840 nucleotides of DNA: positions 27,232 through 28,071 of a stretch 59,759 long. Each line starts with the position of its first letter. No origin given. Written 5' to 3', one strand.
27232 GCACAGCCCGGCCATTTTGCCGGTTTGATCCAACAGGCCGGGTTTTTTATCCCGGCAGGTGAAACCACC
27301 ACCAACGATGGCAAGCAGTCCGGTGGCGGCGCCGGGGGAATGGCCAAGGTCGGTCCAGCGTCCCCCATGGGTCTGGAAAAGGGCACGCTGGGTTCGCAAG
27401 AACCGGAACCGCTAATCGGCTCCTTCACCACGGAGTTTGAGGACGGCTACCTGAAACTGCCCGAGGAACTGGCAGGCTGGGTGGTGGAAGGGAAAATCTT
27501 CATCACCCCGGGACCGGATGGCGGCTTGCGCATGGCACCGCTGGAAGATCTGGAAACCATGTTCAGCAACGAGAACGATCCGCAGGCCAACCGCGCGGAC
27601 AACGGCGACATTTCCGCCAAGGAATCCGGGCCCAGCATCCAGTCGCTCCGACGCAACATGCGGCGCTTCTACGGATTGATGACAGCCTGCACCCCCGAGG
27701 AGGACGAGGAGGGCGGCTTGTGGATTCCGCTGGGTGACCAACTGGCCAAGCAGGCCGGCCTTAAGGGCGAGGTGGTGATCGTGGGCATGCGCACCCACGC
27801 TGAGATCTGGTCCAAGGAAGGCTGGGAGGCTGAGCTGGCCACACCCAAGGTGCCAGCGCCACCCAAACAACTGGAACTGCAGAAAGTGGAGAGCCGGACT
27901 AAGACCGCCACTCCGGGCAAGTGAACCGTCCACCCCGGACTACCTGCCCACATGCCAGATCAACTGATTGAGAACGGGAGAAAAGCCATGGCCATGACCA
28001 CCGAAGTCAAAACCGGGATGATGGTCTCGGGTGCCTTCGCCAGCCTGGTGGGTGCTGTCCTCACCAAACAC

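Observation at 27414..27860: Second, divergent MraZ-like double-repeat module fused to a hydrophobic N-terminal segment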

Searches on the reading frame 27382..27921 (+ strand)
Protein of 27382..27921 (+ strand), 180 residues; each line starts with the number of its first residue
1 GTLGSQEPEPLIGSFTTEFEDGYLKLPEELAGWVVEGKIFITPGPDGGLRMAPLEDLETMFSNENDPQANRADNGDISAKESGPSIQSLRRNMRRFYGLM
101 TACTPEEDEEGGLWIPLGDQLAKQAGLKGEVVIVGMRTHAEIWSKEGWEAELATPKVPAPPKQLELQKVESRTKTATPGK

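Call 10: search_solved_structures(query=A2, max_evalue=10, show_alignments=3)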
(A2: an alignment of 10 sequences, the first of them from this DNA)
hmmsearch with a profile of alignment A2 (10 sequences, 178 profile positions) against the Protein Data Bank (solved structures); distinct sequences matched with E-value up to 10: 11.
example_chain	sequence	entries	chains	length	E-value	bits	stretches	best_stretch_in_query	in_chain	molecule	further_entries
1n0e_A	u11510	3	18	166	1.6e-06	30.9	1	49-155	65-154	Protein mraZ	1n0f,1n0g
9qlr_J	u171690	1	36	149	1.1e-05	28.2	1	89-157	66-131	Transcriptional regulator MraZ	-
9qlg_A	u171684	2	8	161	1.1e-05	28.1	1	12-155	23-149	Transcriptional regulator MraZ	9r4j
9sx6_A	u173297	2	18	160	1.1e-05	28.1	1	12-155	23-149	Transcriptional regulator MraZ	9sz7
4ch9_A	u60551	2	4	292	0.08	15.6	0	34-59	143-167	KELCH-LIKE PROTEIN 3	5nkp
9g6k_Lg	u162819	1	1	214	0.62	12.7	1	45-100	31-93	Large ribosomal subunit protein uL29m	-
9nda_C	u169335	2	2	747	0.67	12.6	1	85-107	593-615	DNA helicase/primase complex-associated protein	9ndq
9ndz_C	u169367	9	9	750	0.67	12.6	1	85-107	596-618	DNA helicase/primase complex-associated protein | UL8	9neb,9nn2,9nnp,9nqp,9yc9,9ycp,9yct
9vlq_B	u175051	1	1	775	0.74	12.4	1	84-107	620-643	Helicase-primase subunit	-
9i05_Au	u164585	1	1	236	0.78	12.3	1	45-100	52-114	Large ribosomal subunit protein uL29m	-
9ut1_C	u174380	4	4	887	0.81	12.3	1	85-107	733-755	Ubiquitin-like protein SMT3,DNA helicase/primase complex-associated protein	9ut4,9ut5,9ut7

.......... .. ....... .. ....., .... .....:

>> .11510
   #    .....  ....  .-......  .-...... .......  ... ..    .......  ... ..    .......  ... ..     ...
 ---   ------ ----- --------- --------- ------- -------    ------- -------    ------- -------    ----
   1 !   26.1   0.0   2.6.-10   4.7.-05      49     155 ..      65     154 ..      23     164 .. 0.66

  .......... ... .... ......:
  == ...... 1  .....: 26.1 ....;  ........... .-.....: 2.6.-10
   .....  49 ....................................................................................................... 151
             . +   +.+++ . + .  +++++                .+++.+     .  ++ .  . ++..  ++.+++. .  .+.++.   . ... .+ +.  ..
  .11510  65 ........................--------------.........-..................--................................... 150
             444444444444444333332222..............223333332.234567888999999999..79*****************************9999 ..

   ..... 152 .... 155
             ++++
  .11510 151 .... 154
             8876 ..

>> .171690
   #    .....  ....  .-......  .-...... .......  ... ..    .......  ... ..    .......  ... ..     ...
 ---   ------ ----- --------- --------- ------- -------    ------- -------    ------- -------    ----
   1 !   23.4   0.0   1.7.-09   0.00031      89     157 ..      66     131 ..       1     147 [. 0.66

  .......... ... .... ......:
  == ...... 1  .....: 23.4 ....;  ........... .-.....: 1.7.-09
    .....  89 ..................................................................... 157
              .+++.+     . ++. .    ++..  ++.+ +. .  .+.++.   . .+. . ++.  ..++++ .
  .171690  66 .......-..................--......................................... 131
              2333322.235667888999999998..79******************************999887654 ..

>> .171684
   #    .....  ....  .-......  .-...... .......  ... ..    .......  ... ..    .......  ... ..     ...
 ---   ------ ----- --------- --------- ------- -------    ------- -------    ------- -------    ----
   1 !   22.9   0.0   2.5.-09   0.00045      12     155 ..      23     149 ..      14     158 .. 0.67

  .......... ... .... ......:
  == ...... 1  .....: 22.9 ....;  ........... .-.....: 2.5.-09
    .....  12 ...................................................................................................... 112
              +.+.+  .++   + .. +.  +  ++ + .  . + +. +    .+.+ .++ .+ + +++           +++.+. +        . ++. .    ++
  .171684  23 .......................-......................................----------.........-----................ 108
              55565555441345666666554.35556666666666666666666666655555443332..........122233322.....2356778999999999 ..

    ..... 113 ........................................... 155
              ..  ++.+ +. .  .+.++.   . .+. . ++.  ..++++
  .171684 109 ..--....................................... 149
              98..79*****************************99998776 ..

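Call 11: search_protein_families(library=pfam, alignment_id=A2, max_evalue=1)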
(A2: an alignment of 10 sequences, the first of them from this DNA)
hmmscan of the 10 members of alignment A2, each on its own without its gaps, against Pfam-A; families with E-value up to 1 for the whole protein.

A. member 1, seq(180 aa): 1 family
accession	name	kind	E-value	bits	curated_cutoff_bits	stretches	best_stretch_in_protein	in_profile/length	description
PF02381.23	MraZ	-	0.00021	21.7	23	1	101-152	4-53/72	MraZ protein, putative antitoxin-like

B. families by the number of members that match (of 10 scanned): 3 families
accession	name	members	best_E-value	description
PF02381.23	MraZ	10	2.9e-06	MraZ protein, putative antitoxin-like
PF11502.13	BCL9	1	0.038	B-cell lymphoma 9 protein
PF21185.3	RecD_N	1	0.2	RecBCD enzyme subunit RecD, N-terminal domain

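Call 13: find_related_loci(query=A2, collection=genome_contigs, flank=8000)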
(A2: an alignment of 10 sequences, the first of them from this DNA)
Query A2 (180 aa) in genome_contigs; peptide patterns used: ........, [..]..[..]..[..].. (x = any residue, [..] = any of these).
49 stretches matched a pattern; 3 encode a relative of the query (tblastn E <= 1e-3); 3 distinct loci.
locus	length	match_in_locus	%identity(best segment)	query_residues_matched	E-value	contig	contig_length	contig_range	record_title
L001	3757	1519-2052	78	1-180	1e-92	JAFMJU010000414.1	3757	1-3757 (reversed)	MAG: Gemmataceae bacterium isolate DEBay_Sum019D_L_G_79 NODE_33664_length_3757_cov_6.787412, whole genome shotgun sequen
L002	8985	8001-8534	77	1-180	4e-91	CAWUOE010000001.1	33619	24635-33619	MAG: uncultured Gemmataceae bacterium isolate SRR1522973_metabat2_110_1705335414 genome assembly, contig: ERZ11849543.10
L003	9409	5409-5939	67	1-180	6e-74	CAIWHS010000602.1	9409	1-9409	MAG: uncultured Planctomycetaceae bacterium isolate ErkenSummer_bin-2955 genome assembly, contig: bin-2955:602/685, whol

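Call 24: predict_structure(alignment_id=A2)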
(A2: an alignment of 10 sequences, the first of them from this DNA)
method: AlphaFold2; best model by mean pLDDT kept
length: 180 residues; sequences in the alignment: 10
mean_pLDDT: 76.0   pTM: 0.67
mean pLDDT of the five models: 76.0, 75.5, 75.2, 74.8, 59.8
residues with pLDDT >= 90: 73; 70-90: 51; 50-70: 15; < 50: 41
segments of 3 or more residues with pLDDT < 50: 1-6, 73-81, 157-180
pLDDT, mean of each block of 10 residues (from residue 1): 50 89 91 86 90 93 74 46 68 89 92 91 92 91 92 61 37 36
secondary structure, 60 per line:
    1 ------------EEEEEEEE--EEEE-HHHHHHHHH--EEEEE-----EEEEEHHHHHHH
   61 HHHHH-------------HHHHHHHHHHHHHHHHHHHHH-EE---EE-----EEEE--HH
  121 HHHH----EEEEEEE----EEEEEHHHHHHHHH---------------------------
elements in order: E13-20 E23-26 H28-36 E39-43 E49-53 H54-65 H79-99 E113-116 H119-124 E129-135 E140-144 H145-153

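Call 28: fold_search(model_id=the predicted structure, library=pdb)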
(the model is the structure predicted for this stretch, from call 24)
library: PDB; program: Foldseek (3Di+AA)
matches with E <= 10: 211; with E <= 0.001: 16
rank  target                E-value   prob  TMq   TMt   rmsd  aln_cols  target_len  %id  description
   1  9qlg_A                1.9e-09  1.00  0.57  0.72   4.0       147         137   22  Crystal structure of the transcription factor MraZ from Mycoplasma genitalium (released 2026-02-04)
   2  9qlg_B                2.4e-09  1.00  0.58  0.72   3.8       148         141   22  Crystal structure of the transcription factor MraZ from Mycoplasma genitalium (released 2026-02-04)
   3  1n0e_B                2.4e-09  1.00  0.59  0.70   4.1       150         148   23  CRYSTAL STRUCTURE OF A CELL DIVISION AND CELL WALL BIOSYNTHESIS PROTEIN UPF0040 FROM MYCOPLASMA PNEUMONIAE: INDICATION (released 2003-10-21)
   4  1n0e_C                2.8e-09  1.00  0.58  0.73   3.9       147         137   22  CRYSTAL STRUCTURE OF A CELL DIVISION AND CELL WALL BIOSYNTHESIS PROTEIN UPF0040 FROM MYCOPLASMA PNEUMONIAE: INDICATION (released 2003-10-21)
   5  1n0e_A                3.0e-09  1.00  0.58  0.71   4.2       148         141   23  CRYSTAL STRUCTURE OF A CELL DIVISION AND CELL WALL BIOSYNTHESIS PROTEIN UPF0040 FROM MYCOPLASMA PNEUMONIAE: INDICATION (released 2003-10-21)
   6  1n0f_B                3.8e-09  1.00  0.58  0.74   3.7       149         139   22  CRYSTAL STRUCTURE OF A CELL DIVISION AND CELL WALL BIOSYNTHESIS PROTEIN UPF0040 FROM MYCOPLASMA PNEUMONIAE: INDICATION (released 2003-10-21)
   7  9sz7_A                4.3e-09  1.00  0.56  0.71   5.3       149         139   21  CryoEM structure of MraZ in complex with 4 box promoter from Mycoplasma genitalium (released 2026-02-04)
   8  9r4j_B                6.9e-09  1.00  0.59  0.74   3.8       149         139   21  CryoEM structure of MraZ in complex with its promoter from Mycoplasma genitalium (released 2026-02-04)
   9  9r4j_A                8.2e-09  1.00  0.58  0.73   3.3       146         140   22  CryoEM structure of MraZ in complex with its promoter from Mycoplasma genitalium (released 2026-02-04)
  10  9sz7_H                3.0e-08  1.00  0.54  0.69   4.8       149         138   21  CryoEM structure of MraZ in complex with 4 box promoter from Mycoplasma genitalium (released 2026-02-04)
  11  9sz7_B                3.8e-08  1.00  0.56  0.71   4.3       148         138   23  CryoEM structure of MraZ in complex with 4 box promoter from Mycoplasma genitalium (released 2026-02-04)
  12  9r4j_C                2.0e-07  1.00  0.58  0.77   2.8       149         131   21  CryoEM structure of MraZ in complex with its promoter from Mycoplasma genitalium (released 2026-02-04)
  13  9sz7_J                2.5e-07  1.00  0.57  0.73   3.8       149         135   22  CryoEM structure of MraZ in complex with 4 box promoter from Mycoplasma genitalium (released 2026-02-04)
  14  9r4j_D                4.0e-07  1.00  0.54  0.73   3.8       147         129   20  CryoEM structure of MraZ in complex with its promoter from Mycoplasma genitalium (released 2026-02-04)
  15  9sz7_K                5.4e-07  1.00  0.55  0.76   3.5       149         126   21  CryoEM structure of MraZ in complex with 4 box promoter from Mycoplasma genitalium (released 2026-02-04)
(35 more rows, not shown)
